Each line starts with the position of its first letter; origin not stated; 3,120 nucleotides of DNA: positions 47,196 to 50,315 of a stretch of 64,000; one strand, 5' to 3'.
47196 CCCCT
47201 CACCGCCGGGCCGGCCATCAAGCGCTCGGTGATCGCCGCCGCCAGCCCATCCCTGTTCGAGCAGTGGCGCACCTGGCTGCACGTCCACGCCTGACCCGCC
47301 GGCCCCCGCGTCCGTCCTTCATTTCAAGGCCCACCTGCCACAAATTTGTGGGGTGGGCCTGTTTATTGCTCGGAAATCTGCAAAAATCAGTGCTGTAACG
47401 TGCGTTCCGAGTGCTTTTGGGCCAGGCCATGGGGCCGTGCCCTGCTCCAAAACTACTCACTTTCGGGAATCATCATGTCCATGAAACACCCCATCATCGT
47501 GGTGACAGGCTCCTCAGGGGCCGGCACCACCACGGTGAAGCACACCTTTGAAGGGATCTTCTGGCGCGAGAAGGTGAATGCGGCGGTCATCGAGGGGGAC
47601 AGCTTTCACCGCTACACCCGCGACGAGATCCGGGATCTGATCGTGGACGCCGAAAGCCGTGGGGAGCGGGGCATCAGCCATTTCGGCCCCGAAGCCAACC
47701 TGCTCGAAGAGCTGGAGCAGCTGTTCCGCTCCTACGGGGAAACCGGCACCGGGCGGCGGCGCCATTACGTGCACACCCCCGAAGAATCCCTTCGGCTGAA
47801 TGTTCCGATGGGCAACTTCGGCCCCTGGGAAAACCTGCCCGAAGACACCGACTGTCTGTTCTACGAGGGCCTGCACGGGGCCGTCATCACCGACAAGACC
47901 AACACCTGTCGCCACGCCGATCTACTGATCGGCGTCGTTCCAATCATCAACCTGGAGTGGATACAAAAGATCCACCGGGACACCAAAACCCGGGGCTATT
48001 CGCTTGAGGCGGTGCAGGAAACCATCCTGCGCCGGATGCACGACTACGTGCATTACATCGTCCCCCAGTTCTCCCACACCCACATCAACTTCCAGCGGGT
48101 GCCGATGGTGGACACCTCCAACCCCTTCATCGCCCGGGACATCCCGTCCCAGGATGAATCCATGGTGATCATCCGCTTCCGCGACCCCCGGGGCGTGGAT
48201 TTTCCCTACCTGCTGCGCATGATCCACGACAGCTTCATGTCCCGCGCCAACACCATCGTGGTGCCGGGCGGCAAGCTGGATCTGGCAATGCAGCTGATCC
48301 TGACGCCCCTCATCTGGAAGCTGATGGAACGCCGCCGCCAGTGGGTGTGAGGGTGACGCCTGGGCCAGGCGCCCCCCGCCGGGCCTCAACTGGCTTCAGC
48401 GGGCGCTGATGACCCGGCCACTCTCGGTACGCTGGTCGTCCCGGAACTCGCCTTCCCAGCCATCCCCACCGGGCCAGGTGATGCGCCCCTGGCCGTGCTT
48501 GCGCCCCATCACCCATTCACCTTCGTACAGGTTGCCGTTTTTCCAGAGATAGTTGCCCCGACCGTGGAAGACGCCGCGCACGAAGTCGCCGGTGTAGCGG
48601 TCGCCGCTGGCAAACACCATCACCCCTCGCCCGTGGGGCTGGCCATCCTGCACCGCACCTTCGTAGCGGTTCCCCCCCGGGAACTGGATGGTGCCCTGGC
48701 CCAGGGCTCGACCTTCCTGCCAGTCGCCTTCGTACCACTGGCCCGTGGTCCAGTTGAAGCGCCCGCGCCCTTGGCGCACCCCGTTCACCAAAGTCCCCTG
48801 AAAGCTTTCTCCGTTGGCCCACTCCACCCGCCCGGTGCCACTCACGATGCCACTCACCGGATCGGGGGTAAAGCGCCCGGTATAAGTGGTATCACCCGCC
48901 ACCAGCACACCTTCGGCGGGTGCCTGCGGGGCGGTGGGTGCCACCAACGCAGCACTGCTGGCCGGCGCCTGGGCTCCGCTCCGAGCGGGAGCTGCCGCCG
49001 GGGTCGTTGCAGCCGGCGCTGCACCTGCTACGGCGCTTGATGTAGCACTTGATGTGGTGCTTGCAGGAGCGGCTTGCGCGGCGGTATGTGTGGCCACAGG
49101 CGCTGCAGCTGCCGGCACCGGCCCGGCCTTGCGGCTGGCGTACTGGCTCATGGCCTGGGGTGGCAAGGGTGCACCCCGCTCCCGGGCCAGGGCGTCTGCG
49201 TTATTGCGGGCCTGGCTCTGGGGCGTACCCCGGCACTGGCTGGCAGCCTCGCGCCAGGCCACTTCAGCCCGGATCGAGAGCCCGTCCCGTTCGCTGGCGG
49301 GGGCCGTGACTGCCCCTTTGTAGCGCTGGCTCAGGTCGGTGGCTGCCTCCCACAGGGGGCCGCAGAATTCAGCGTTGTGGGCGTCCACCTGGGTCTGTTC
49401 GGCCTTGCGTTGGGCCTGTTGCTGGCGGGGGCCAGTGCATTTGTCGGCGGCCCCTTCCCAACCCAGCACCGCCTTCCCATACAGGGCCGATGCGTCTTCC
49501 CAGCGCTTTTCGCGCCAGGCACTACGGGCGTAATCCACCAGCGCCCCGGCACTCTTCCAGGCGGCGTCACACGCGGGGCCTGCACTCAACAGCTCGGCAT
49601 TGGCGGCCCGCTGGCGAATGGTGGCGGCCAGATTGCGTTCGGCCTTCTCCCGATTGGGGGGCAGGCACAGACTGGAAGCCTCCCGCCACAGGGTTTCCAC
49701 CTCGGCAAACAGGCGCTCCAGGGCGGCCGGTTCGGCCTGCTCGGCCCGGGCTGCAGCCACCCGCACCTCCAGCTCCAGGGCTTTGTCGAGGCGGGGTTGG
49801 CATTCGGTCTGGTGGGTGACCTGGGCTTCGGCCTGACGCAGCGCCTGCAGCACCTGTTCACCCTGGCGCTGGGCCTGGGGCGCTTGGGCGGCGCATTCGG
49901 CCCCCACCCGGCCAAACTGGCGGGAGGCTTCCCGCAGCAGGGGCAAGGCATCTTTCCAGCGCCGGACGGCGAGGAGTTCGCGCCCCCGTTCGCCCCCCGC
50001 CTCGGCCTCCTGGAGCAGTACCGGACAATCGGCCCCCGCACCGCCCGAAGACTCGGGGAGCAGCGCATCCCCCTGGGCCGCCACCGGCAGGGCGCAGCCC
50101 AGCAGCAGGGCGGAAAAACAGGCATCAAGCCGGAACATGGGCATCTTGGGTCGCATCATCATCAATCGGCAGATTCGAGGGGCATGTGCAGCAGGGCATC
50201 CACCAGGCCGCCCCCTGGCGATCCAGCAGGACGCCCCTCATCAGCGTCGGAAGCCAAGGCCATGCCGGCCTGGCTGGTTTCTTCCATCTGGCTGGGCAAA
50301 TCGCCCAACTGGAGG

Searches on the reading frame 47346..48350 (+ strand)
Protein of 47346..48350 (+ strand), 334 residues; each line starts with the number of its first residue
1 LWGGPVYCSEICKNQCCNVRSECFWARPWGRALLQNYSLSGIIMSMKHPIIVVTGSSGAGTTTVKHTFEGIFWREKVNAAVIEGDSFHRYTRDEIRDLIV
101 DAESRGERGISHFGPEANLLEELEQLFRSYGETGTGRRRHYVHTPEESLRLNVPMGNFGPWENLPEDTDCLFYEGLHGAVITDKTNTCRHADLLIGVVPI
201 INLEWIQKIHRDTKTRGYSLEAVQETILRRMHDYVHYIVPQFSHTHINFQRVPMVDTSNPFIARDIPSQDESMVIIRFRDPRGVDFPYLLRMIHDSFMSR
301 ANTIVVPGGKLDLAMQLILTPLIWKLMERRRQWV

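Call 91: search_protein_families(library=pfam, proteins=[window:47346-48350:+], max_evalue=0.00001)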
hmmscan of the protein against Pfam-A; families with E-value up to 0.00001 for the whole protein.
window:47346-48350:+ (334 aa): 1 family
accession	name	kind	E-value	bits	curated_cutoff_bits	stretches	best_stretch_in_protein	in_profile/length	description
PF00485.24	PRK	-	5.7e-65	219.3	22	1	50-258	1-196/196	Phosphoribulokinase / Uridine kinase family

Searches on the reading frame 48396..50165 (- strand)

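Call 91: search_protein_families(library=pfam, proteins=[window:48396-50165:-], max_evalue=0.00001)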
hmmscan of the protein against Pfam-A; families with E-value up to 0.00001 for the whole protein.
window:48396-50165:- (589 aa): 1 family
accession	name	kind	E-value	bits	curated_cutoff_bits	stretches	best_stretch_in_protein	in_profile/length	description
PF02493.26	MORN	-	1.3e-24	84.9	22.5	1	547-568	1-22/23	MORN repeat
